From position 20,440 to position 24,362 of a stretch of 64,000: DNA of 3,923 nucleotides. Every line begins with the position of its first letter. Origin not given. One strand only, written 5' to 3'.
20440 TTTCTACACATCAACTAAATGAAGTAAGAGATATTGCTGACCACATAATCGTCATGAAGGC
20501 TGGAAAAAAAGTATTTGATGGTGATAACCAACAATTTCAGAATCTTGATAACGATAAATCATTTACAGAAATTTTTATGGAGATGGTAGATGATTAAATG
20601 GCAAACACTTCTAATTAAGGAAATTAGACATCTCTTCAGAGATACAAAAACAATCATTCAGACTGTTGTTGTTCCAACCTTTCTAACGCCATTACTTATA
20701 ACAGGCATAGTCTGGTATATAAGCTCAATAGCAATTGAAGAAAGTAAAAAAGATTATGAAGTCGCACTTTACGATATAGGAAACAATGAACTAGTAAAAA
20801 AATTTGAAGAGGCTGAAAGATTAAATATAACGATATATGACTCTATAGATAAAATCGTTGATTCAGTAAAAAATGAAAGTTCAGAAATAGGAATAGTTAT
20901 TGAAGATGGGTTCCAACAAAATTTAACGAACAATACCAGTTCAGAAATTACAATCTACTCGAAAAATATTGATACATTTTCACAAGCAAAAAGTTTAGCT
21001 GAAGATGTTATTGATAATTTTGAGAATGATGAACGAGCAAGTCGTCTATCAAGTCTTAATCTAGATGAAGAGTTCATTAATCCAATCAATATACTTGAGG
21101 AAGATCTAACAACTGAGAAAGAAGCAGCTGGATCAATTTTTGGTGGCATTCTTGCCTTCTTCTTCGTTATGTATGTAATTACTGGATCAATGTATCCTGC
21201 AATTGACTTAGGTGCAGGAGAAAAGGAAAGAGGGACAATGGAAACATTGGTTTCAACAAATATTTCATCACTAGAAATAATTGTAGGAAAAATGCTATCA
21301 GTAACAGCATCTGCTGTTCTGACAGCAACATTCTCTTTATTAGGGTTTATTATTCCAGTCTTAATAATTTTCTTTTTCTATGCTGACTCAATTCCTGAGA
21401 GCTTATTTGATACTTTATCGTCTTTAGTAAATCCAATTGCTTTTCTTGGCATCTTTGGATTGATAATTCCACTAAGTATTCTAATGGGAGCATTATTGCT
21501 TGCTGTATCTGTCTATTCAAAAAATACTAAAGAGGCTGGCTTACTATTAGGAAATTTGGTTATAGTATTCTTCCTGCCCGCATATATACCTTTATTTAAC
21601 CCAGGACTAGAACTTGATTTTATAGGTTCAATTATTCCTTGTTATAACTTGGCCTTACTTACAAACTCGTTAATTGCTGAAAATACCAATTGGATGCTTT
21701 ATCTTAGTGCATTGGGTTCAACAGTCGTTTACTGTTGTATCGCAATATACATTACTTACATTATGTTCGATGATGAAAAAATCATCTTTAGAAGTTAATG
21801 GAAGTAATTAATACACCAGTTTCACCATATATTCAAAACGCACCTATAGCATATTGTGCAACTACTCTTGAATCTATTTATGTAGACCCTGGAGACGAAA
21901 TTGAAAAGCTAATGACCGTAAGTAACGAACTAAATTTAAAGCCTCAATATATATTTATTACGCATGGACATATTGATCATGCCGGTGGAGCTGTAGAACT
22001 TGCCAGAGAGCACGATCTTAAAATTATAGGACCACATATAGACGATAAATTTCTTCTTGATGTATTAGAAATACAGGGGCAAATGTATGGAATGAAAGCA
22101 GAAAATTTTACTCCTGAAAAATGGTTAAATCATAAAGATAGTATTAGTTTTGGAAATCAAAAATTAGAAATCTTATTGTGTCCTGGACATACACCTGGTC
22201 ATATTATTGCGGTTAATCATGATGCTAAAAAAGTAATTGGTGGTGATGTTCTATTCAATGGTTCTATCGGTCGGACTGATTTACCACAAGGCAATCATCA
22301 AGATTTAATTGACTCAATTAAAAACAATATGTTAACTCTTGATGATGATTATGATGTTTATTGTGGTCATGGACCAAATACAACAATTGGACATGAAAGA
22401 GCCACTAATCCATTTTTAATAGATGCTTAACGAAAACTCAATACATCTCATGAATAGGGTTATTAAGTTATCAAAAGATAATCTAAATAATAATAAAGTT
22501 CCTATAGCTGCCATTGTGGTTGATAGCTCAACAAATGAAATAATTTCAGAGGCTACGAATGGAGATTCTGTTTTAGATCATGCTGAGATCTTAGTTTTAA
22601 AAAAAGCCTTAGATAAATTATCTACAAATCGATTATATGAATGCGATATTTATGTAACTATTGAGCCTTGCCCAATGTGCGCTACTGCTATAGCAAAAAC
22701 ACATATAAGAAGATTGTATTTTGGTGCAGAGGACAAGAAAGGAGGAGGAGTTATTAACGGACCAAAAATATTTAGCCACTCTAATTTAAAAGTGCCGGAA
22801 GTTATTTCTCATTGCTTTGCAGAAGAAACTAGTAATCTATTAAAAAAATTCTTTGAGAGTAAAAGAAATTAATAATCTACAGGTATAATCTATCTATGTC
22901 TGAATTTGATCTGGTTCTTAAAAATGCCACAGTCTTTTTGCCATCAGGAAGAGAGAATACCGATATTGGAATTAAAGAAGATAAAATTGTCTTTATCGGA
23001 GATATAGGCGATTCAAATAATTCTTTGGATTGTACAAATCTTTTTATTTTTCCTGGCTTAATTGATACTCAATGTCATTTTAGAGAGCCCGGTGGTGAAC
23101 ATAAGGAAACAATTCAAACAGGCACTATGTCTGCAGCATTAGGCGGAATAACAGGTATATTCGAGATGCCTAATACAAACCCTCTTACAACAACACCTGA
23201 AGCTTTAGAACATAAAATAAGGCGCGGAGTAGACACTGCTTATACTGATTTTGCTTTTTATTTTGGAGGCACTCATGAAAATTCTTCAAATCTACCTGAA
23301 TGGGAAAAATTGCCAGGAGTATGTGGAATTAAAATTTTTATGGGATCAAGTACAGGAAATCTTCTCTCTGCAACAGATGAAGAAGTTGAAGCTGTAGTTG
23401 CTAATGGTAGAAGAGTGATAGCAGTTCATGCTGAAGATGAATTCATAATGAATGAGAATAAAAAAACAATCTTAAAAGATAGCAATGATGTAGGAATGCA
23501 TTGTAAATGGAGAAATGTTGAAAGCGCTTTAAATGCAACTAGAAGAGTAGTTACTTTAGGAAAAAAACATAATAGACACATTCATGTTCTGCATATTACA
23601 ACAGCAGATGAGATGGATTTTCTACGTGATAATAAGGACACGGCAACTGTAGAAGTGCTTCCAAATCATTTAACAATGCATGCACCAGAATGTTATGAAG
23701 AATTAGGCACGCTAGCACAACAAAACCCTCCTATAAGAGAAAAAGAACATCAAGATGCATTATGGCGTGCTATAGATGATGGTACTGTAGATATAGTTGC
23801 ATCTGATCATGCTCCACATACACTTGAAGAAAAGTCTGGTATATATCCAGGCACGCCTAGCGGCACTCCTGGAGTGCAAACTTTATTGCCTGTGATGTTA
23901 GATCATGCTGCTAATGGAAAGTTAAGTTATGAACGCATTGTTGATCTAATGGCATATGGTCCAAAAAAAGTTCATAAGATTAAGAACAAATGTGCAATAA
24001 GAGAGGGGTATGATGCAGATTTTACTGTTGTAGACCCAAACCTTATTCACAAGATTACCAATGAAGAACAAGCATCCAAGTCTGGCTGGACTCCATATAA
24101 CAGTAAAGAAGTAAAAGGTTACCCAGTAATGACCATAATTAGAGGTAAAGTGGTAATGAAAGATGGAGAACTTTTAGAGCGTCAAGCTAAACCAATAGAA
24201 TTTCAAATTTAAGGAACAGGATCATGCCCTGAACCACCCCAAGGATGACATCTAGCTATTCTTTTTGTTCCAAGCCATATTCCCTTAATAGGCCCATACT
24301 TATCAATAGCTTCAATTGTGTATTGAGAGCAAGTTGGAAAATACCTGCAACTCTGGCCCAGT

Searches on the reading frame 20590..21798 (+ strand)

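Call 39: search_protein_families(library=pfam, proteins=[window:20590-21798:+], max_evalue=0.001)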
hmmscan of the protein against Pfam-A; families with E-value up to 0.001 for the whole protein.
window:20590-21798:+ (402 aa): 2 families
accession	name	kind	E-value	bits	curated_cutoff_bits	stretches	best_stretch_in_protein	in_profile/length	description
PF12698.13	ABC2_membrane_3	-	1.4e-28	100.4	31.6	1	30-386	7-346/347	ABC-2 family transporter protein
PF12679.13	ABC2_membrane_2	-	1.9e-18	67.2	27.2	1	6-388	2-277/283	ABC-2 family transporter protein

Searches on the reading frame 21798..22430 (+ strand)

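Call 39: search_protein_families(library=pfam, proteins=[window:21798-22430:+], max_evalue=0.001)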
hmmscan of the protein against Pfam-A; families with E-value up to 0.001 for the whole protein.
window:21798-22430:+ (210 aa): 2 families
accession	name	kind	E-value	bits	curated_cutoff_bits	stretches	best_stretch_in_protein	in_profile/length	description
PF00753.33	Lactamase_B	-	7.2e-27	95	22.7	1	30-191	21-196/196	Metallo-beta-lactamase superfamily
PF12706.13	Lactamase_B_2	-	0.00018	21.6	27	1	47-79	29-63/200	Beta-lactamase superfamily domain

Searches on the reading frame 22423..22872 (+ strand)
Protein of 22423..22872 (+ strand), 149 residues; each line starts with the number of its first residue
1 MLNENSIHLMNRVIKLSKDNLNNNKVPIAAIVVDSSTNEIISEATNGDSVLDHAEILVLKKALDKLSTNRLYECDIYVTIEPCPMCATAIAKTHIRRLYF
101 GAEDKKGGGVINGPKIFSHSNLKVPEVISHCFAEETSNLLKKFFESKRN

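Call 39: search_protein_families(library=pfam, proteins=[window:22423-22872:+], max_evalue=0.001)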
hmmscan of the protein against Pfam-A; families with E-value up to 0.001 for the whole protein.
window:22423-22872:+ (149 aa): 9 families
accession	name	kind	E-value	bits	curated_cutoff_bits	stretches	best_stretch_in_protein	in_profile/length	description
PF14437.12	MafB19-deam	-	1.6e-25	90.1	27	1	6-148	3-142/142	MafB19-like deaminase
PF00383.29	dCMP_cyt_deam_1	-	4.7e-19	68.6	25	1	7-101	5-101/102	Cytidine and deoxycytidylate deaminase zinc-binding region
PF14439.12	Bd3614-deam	-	1.7e-06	28.4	38.5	1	28-104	10-92/113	Bd3614-like deaminase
PF18772.7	APOBEC2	-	2.3e-06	28.2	26.8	1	51-93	49-92/175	APOBEC2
PF18750.7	SNAD4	-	4.5e-06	27.2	27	1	36-92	16-73/130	Secreted Novel AID/APOBEC-like Deaminase 4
PF08210.17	APOBEC_N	-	9.4e-05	22.9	25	1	49-93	42-88/170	APOBEC-like N-terminal domain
PF18778.7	NAD1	-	0.0001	22.9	27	1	47-93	45-93/175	Novel AID APOBEC clade 1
PF18782.7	NAD2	-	0.00011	22.8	27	1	49-92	52-96/179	Novel AID APOBEC clade 2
PF18771.7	APOBEC3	-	0.00041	20.9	27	1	52-90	31-70/137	APOBEC3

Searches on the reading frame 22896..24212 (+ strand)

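Call 39: search_protein_families(library=pfam, proteins=[window:22896-24212:+], max_evalue=0.001)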
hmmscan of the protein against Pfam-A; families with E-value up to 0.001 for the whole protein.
window:22896-24212:+ (438 aa): 2 families
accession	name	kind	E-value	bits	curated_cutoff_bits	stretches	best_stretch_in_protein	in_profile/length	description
PF01979.26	Amidohydro_1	-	2.1e-19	70.4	25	1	50-420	1-345/345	Amidohydrolase family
PF07969.17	Amidohydro_3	-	9.7e-06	25.7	29.7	1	339-420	403-471/472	Amidohydrolase family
